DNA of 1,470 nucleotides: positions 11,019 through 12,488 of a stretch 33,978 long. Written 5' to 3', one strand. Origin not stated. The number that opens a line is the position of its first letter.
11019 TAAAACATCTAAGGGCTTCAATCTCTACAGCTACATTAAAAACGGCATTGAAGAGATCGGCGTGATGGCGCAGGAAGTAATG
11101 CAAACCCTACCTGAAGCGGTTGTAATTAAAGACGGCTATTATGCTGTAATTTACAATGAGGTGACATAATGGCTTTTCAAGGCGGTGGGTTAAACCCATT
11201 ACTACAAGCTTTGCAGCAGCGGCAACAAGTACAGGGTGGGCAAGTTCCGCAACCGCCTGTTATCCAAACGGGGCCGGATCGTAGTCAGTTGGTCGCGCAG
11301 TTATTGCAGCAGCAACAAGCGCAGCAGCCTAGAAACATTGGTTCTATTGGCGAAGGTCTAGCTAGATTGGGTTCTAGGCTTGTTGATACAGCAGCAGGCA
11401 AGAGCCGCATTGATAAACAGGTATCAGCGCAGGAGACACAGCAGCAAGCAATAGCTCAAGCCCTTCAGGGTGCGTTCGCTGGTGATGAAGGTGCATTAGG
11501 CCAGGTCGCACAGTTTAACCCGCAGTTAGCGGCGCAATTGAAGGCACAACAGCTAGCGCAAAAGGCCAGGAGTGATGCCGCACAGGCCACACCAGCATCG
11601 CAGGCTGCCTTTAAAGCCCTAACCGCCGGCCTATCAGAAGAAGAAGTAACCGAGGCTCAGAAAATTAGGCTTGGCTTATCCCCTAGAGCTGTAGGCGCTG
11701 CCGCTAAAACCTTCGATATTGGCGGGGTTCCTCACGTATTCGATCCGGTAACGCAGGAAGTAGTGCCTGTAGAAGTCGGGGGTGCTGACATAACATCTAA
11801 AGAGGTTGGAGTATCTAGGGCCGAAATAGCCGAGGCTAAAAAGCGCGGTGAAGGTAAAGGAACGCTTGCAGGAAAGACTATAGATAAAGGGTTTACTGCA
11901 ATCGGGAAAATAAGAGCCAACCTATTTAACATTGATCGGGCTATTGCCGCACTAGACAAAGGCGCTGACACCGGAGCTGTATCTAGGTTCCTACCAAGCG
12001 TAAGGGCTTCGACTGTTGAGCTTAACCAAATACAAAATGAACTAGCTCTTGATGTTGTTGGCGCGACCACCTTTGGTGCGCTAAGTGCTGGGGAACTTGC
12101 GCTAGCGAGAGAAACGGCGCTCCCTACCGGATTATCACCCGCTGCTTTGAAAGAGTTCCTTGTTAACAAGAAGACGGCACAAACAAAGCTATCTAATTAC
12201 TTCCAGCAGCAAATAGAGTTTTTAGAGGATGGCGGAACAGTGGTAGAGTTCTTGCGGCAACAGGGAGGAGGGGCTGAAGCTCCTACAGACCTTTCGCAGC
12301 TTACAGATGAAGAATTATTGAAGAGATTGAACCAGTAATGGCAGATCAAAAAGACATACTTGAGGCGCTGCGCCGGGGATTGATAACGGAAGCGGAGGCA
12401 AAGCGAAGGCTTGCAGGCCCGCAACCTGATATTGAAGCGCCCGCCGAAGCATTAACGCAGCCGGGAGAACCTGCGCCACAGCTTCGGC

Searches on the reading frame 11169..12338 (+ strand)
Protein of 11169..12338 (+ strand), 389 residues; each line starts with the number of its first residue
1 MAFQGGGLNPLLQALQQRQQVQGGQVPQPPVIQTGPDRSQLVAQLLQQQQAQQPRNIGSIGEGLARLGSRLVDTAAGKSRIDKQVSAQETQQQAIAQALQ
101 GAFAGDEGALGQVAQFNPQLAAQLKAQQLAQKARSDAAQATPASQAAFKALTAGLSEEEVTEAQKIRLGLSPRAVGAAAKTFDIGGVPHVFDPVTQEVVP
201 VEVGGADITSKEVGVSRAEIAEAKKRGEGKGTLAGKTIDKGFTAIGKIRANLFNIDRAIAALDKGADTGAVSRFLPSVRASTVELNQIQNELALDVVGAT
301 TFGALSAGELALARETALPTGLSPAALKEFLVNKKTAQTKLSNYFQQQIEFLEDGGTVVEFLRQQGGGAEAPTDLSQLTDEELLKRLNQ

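Call 29: find_related_loci(query=window:11169-12338:+, collection=viral_contigs, flank=10000)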
Query window:11169-12338:+ (389 aa) in viral_contigs; peptide patterns used: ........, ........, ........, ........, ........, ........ (x = any residue, [..] = any of these).
227 stretches matched a pattern; 4 encode a relative of the query (tblastn E <= 1e-3); 4 distinct loci.
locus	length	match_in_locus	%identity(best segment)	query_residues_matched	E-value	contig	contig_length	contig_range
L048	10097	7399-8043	47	142-373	3e-55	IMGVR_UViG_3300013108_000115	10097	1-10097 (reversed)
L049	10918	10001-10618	46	137-363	3e-51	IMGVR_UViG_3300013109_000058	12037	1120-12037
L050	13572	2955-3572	46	137-363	3e-51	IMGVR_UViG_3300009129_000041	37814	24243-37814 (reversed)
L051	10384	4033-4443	38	242-384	4e-22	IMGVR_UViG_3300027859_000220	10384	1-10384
